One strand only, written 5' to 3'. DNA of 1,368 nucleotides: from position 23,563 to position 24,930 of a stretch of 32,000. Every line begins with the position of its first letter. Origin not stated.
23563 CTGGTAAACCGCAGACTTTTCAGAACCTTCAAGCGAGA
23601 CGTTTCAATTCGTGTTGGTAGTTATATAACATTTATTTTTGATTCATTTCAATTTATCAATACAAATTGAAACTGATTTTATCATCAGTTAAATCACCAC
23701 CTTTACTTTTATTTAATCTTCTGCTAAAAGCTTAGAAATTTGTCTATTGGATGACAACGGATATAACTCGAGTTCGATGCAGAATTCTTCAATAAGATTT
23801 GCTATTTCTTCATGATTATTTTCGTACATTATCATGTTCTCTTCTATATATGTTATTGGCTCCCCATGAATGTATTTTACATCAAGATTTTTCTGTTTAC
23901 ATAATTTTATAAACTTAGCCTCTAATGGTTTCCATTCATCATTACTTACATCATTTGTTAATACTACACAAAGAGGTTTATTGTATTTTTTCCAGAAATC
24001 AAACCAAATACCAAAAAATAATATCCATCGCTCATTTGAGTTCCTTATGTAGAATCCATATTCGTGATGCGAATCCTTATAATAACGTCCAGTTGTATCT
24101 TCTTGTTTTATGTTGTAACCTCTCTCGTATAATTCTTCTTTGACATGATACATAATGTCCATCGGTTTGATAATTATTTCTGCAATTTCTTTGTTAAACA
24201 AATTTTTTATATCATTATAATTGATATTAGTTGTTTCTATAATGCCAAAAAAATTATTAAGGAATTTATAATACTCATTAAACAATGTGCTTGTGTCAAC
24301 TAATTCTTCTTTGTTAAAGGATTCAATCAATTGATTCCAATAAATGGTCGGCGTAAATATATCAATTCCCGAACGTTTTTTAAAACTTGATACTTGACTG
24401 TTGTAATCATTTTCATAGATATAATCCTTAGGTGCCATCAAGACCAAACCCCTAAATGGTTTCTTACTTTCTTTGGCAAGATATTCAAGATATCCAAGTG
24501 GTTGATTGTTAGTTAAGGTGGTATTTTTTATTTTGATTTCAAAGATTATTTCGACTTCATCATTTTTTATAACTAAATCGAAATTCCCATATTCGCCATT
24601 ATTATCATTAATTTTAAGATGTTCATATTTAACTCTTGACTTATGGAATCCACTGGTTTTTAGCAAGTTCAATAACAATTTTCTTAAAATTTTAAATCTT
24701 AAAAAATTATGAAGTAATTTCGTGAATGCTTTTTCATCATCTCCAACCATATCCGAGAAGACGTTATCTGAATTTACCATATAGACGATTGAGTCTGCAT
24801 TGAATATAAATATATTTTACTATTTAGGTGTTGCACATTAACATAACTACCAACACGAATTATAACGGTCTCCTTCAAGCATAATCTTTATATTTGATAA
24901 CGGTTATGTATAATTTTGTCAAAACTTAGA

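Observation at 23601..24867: Very AT-rich orphan PD-(D/E)XK gene in a 1.27-kb cassette bounded by a 25-bp inverted repeat with a 19-bp perfect core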

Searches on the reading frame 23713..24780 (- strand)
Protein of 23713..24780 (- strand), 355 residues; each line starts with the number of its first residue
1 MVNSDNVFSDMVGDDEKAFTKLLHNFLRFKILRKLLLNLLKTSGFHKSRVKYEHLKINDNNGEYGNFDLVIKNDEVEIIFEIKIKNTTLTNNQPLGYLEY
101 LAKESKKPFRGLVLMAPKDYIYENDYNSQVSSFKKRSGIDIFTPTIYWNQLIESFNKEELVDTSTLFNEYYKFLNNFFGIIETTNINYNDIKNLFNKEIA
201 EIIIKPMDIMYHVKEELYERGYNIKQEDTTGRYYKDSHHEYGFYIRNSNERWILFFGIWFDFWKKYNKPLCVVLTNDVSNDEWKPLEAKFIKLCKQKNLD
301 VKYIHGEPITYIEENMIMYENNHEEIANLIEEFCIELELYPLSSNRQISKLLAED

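Call 5: search_protein_families(library=pfam, proteins=[window:23713-24780:-], max_evalue=1)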
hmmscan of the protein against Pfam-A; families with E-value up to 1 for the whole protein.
window:23713-24780:- (355 aa): 2 families
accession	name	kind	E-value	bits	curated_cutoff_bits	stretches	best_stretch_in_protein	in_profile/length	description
PF12847.13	Methyltransf_18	-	0.043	14.3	27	1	196-230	107-141/151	Methyltransferase domain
PF22319.1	DUF6972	-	0.19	12.4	27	1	189-257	18-86/105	Domain of unknown function (DUF6972)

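Call 11: search_protein_families(library=padloc, proteins=[window:23713-24780:-], max_evalue=1)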
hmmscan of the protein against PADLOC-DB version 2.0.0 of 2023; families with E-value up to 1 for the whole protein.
window:23713-24780:- (355 aa): 0 families

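Call 12: search_protein_families(library=ncbifam, proteins=[window:23713-24780:-], max_evalue=1)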
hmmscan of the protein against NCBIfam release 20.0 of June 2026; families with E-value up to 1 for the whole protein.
window:23713-24780:- (355 aa): 1 family
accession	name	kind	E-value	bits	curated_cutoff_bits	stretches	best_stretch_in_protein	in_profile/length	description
TIGR04562.1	TIGR04562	subfamily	0.047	12.9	140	1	196-240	97-141/356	TIGR04552 family protein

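Call 13: search_protein_families(library=phrogs, proteins=[window:23713-24780:-], max_evalue=1)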
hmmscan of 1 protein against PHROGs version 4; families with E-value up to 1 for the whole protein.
window:23713-24780:- (355 aa): 2 families
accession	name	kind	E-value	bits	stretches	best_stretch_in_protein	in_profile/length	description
phrog_13967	-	unknown function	0.082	14.2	1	179-217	48-86/97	-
phrog_35659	-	unknown function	0.21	12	1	196-237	214-255/283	-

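Call 15: find_homologous_proteins(query=window:23713-24780:-, max_evalue=0.001)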
Query window:23713-24780:- (355 aa): 7 proteins with E <= 0.001 among 1827 candidates.
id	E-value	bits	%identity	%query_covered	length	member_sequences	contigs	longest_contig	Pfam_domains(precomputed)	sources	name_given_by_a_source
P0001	2.9e-235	798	100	100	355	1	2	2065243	-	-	-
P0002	3.2e-125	436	61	96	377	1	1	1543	-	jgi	jgi:hypothetical protein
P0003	8.2e-43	165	36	94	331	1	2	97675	-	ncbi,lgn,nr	ncbi:MAG: hypothetical protein K9G76_09515 [Bacteroidales bacterium]|nr:hypothetical protein [Bacter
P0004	1.2e-40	158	33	95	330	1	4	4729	-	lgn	-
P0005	4.8e-40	156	31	94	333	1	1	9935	-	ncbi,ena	-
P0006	1.9e-16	78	27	80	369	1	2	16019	-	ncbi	-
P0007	3.8e-7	48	26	77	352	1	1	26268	-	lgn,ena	-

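Call 18: find_encoding_contigs(protein=P0001, flank=10000, max_places=4)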
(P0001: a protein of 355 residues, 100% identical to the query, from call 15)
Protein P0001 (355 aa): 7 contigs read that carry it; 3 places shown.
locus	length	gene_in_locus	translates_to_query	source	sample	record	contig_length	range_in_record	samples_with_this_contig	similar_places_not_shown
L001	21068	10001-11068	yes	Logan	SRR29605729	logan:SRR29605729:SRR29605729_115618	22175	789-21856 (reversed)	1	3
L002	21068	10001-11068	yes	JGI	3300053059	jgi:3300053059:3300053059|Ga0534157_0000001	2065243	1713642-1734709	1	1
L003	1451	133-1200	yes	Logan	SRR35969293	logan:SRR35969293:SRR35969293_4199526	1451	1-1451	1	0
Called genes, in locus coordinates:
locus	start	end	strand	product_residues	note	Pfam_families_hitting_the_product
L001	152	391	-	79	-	PF15919:HicB_lk_antitox, PF21748:UPF0150 (weak)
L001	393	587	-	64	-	PF07927:HicA_toxin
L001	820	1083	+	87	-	-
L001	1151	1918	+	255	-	PF14537:Cytochrom_c3_2 (faint), PF22113:Mtrc-MtrF_II-IV_dom (weak), PF09699:Paired_CXXCH_1 (faint), PF13435:Cytochrome_C554 (faint), PF14522:Cytochrome_C7 (weak)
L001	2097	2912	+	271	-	PF05362:Lon_C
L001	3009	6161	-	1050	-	PF00133:tRNA-synt_1, PF01921:tRNA-synt_1f (faint), PF09334:tRNA-synt_1g, PF01406:tRNA-synt_1e (weak), PF08264:Anticodon_1, PF19302:DUF5915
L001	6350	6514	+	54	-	-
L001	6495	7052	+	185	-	PF00174:Oxidored_molyb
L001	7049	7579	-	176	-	PF00156:Pribosyltran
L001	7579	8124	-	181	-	PF01864:CarS-like, PF01148:CTP_transf_1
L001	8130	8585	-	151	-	PF00383:dCMP_cyt_deam_1, PF14437:MafB19-deam, PF14439:Bd3614-deam (faint)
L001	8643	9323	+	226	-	PF02568:ThiI (faint), PF06508:QueC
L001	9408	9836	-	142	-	PF27323:RdxA_C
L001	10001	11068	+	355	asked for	-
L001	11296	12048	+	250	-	PF04402:SIMPL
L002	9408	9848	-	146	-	PF27323:RdxA_C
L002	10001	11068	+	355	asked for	-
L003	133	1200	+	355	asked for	-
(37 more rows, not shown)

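Call 21: search_protein_representatives(protein=window:23713-24780:-)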
Query: 355 residues. Proteins with E-value up to 0.001 (for the whole library): 340; up to 1e-10: 184; up to 1e-30: 22. The best 150 are listed.
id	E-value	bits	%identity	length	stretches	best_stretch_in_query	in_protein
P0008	1.5e-86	307.3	78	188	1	1-183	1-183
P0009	6.1e-51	190.2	37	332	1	5-338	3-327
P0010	4.6e-39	151.1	34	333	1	6-336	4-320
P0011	8.8e-39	150.2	34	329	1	6-334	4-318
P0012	3.3e-38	148.3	32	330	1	6-336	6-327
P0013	1.8e-36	142.6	32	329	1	3-333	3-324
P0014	1.2e-35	139.9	36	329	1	5-299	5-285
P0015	1.2e-34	136.6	34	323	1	5-321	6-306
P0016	1.4e-34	136.4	34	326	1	7-336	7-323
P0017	3.1e-34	135.2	28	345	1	6-337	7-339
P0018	7.6e-34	134.0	33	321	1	3-334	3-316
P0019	1.7e-33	132.8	31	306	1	20-336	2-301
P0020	4.1e-33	131.5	36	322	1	3-333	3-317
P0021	4.4e-33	131.5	36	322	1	7-281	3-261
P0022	3.1e-32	128.7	33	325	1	4-327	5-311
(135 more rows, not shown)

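Call 27: find_encoding_contigs(protein=P0002, flank=10000)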
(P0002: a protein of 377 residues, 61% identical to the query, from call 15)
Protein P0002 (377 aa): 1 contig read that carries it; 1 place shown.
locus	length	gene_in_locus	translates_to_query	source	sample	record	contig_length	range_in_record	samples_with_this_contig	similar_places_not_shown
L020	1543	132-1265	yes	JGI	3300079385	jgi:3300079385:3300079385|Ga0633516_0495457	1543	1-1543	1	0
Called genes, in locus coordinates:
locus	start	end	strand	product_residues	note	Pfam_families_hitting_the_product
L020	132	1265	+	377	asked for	-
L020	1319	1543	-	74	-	?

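Call 28: find_encoding_contigs(protein=P0003, flank=6000, max_places=2)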
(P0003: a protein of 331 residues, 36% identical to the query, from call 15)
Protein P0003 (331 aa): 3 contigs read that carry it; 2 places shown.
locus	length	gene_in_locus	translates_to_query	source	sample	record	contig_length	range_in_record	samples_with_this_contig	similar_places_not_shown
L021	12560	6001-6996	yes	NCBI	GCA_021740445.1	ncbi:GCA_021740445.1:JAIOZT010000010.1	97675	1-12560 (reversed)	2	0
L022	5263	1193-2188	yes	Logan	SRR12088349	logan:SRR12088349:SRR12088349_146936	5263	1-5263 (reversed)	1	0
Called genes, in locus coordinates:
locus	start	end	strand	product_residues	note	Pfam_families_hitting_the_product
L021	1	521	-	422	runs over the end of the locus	PF16217:M64_N, PF09471:Peptidase_M64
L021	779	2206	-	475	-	PF05970:PIF1, PF13086:AAA_11 (faint), PF13245:AAA_19, PF13604:AAA_30, PF01443:Viral_helicase1 (faint), PF13538:UvrD_C_2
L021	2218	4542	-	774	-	PF07244:POTRA (faint)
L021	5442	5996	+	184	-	-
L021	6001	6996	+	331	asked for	-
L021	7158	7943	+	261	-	-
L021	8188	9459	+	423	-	PF19658:DUF6161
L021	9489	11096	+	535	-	PF12161:HsdM_N, PF02384:N6_Mtase, PF05175:MTS (weak)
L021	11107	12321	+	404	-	PF01420:Methylase_S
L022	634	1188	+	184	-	-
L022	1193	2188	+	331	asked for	-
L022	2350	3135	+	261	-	-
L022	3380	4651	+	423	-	PF19658:DUF6161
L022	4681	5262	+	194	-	?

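Call 47: search_solved_structures(query=A2, max_evalue=10, show_alignments=3)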
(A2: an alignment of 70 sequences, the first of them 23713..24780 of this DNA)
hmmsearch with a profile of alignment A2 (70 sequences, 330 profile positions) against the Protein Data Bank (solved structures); distinct sequences matched with E-value up to 10: 5.
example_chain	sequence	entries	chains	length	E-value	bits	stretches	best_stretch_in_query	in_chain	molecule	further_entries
4r5q_A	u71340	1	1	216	0.07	15.5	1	37-102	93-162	CRISPR-associated exonuclease, Cas4 family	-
8g4k_A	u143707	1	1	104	0.46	12.8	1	150-219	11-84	5HCS_TGFBR2_1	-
4de8_A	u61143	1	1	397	3.5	9.9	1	75-113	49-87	Cps2A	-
2xxq_A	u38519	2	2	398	3.5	9.9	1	75-113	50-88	CPS2A | Cps2A, Integral membrane regulatory protein Wzg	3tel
2xxp_A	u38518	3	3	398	3.6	9.9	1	75-113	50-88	CPS2A | CPS2A, Integral membrane regulatory protein Wzg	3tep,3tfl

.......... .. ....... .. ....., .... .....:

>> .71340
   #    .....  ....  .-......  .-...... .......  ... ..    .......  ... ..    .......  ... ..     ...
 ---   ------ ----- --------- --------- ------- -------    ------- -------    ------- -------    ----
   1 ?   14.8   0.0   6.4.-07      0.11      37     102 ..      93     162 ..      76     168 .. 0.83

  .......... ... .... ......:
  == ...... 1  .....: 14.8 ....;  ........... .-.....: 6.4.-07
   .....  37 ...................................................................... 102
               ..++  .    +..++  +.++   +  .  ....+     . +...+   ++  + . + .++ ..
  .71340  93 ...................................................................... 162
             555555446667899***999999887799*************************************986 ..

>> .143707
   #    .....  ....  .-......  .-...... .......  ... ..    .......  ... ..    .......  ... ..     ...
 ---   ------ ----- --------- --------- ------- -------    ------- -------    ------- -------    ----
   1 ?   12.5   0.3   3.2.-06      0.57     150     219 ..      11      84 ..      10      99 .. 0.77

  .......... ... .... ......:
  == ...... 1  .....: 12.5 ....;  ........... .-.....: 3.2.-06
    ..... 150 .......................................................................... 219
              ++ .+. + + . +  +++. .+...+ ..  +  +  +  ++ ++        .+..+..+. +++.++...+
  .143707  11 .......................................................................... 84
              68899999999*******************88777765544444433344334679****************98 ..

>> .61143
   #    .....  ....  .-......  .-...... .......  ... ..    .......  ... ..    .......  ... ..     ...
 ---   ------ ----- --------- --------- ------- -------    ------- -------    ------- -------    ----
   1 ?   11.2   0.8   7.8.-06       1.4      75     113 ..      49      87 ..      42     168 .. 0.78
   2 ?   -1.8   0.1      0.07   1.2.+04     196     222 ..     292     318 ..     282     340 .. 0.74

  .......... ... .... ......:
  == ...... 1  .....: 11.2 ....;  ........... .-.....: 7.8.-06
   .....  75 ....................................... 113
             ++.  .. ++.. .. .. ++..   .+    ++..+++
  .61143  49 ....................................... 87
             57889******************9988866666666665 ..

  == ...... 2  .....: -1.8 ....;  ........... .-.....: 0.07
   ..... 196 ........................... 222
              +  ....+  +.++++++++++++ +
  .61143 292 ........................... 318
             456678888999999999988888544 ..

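Call 49: search_protein_families(library=pfam, alignment_id=A2, max_evalue=0.01)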
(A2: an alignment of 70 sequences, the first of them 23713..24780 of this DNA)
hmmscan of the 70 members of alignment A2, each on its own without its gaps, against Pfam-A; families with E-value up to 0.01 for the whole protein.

A. member 1, window:23713-24780:- (355 aa): 0 families

B. families by the number of members that match (of 70 scanned): 11 families
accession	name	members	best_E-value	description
PF14281.12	PDDEXK_4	7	3.4e-06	PD-(D/E)XK nuclease superfamily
PF08774.17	VRR_NUC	5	0.00068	VRR-NUC domain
PF14082.12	SduA_C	1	0.0017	Shedu protein SduA, C-terminal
PF15459.11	RRP14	1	0.0017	60S ribosome biogenesis protein Rrp14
PF13020.12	NOV_C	1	0.0025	Protein NO VEIN, C-terminal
PF18743.7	AHJR-like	1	0.0039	REase_AHJR-like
PF08011.17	PDDEXK_9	1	0.0048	PD-(D/E)XK nuclease superfamily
PF01939.22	NucS_C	1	0.0058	Endonuclease NucS C-terminal domain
PF01057.23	Parvo_NS1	1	0.0067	Parvovirus non-structural protein NS1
PF10312.14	Cactin_mid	1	0.0072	Conserved mid region of cactin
PF03013.19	Pyr_excise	1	0.0084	Pyrimidine dimer DNA glycosylase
